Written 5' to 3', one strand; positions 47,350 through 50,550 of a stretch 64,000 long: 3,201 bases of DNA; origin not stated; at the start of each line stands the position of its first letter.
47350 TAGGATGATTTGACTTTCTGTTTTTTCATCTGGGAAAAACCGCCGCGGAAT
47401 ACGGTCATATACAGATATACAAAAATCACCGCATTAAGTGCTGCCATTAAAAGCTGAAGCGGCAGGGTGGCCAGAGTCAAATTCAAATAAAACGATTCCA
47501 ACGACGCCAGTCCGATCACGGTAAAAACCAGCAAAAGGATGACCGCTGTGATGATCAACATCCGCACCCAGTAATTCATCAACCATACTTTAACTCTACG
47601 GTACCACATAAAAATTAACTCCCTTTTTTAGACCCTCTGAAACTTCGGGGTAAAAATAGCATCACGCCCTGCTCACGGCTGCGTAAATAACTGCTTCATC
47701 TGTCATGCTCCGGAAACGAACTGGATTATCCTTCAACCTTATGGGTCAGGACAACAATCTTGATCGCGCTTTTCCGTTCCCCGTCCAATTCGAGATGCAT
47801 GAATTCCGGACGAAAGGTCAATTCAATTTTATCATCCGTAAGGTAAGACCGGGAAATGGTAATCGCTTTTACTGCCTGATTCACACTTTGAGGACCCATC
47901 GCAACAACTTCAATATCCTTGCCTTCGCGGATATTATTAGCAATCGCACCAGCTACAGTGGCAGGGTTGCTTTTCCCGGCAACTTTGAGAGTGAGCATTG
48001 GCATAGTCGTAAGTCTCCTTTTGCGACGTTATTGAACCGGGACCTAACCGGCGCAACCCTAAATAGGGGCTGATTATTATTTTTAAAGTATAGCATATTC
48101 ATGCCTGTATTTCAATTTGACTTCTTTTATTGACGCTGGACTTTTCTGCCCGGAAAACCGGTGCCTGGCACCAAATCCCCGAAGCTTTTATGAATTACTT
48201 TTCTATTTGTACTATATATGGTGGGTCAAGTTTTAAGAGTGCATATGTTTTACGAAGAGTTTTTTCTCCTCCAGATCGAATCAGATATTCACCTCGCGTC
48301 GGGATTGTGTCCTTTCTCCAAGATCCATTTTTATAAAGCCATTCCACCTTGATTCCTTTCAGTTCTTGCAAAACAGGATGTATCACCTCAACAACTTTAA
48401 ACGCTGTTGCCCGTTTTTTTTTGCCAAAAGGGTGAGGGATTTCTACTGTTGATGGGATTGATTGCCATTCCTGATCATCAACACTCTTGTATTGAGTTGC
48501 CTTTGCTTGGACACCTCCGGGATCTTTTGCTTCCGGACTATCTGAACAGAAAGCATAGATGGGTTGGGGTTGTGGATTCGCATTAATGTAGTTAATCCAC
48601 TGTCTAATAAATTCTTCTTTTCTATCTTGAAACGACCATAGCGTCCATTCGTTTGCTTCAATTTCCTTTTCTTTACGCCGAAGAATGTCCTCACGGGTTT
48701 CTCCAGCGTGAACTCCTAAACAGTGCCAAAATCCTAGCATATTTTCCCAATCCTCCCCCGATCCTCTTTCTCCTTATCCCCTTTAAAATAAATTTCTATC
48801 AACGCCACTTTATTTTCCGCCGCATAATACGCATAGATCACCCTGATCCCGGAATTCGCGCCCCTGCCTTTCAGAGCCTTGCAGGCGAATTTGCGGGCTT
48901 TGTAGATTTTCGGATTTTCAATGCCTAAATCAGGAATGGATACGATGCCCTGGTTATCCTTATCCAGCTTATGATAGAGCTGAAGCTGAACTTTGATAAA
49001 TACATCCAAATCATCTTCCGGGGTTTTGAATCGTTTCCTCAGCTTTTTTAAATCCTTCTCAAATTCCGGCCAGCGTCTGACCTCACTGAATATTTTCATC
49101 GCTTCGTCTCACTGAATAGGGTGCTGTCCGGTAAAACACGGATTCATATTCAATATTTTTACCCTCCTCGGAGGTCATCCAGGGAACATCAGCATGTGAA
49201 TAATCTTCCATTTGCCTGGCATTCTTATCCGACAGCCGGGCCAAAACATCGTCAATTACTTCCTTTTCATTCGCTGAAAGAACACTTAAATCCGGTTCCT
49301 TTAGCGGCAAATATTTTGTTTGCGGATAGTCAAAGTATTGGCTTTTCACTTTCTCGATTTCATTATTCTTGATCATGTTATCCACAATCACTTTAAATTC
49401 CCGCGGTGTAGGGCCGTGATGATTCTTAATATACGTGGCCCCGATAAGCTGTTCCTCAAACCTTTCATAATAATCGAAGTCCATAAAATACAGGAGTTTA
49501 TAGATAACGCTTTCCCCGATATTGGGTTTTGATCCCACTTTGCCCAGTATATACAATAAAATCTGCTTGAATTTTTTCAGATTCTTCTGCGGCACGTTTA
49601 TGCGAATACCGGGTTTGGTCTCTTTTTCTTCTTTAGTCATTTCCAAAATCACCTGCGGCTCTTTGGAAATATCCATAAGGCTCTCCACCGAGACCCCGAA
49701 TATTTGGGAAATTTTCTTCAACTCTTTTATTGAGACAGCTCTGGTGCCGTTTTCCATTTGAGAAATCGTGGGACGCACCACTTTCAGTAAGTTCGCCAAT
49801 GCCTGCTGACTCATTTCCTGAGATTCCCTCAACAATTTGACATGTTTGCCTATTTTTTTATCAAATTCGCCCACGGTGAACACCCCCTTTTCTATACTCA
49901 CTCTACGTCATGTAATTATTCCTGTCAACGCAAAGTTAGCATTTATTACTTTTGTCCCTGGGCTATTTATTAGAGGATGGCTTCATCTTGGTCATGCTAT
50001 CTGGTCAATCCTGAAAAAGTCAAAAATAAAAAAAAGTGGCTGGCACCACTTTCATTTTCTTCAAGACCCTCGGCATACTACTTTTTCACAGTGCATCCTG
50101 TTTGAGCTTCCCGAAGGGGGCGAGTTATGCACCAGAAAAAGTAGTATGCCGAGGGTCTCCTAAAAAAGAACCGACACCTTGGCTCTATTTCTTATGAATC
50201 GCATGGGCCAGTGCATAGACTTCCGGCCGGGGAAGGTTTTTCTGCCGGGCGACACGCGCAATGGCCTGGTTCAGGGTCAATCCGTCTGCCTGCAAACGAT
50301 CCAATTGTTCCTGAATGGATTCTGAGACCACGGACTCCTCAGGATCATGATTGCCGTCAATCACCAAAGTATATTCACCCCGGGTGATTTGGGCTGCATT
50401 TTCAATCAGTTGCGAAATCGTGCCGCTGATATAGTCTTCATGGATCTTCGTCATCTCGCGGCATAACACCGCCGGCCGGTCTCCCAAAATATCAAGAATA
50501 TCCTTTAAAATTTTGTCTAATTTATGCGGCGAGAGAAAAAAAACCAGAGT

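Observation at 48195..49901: Three-gene operon: HTH-Panacea (SocA-like) antitoxin, RelE/ParE toxin and an unknown 181-aa protein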

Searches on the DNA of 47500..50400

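Call 60: search_rna_families(source=window, start=47500, end=50400, threshold=evalue, max_evalue=1)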
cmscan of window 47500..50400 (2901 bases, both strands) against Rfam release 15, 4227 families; matches with E-value up to 1: 3.
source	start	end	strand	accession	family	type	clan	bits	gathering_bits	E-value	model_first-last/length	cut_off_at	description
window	50014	50175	-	RF01581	RUF6-5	Gene; sRNA;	-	28.1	70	0.01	1-156/156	no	Plasmodium RNA of unknown function RUF6-5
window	50069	50154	-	RF01011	mir-605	Gene; miRNA;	-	27.1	98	0.023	1-82/82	no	mir-605 microRNA precursor family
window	50065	50157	+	RF04133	MIR2646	Gene; miRNA;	-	21.7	245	0.085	1-256/256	no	MIR2646 microRNA precursor family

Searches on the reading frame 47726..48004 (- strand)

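Call 3: search_protein_families(library=pfam, proteins=[window:47726-48004:-], max_evalue=1)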
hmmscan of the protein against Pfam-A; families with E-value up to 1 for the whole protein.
window:47726-48004:- (92 aa): 3 families
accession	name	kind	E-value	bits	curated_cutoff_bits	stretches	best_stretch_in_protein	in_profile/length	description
PF04232.17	SpoVS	-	2.5e-29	101.3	24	1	5-85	2-82/83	Stage V sporulation protein S (SpoVS)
PF10003.15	DUF2244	-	0.092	12.9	27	1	16-86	48-110/138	Integral membrane protein (DUF2244)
PF03485.21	Arg_tRNA_synt_N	-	0.093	13.8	21.5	1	3-34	43-73/85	Arginyl tRNA synthetase N terminal domain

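Call 4: search_protein_families(library=ncbifam, proteins=[window:47726-48004:-], max_evalue=1)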
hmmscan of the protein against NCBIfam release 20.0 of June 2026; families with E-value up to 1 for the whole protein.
window:47726-48004:- (92 aa): 1 family
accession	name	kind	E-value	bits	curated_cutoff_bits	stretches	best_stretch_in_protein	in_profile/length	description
NF004700.0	PRK06036.1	equivalog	0.011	14.8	528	1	15-64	166-212/339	S-methyl-5-thioribose-1-phosphate isomerase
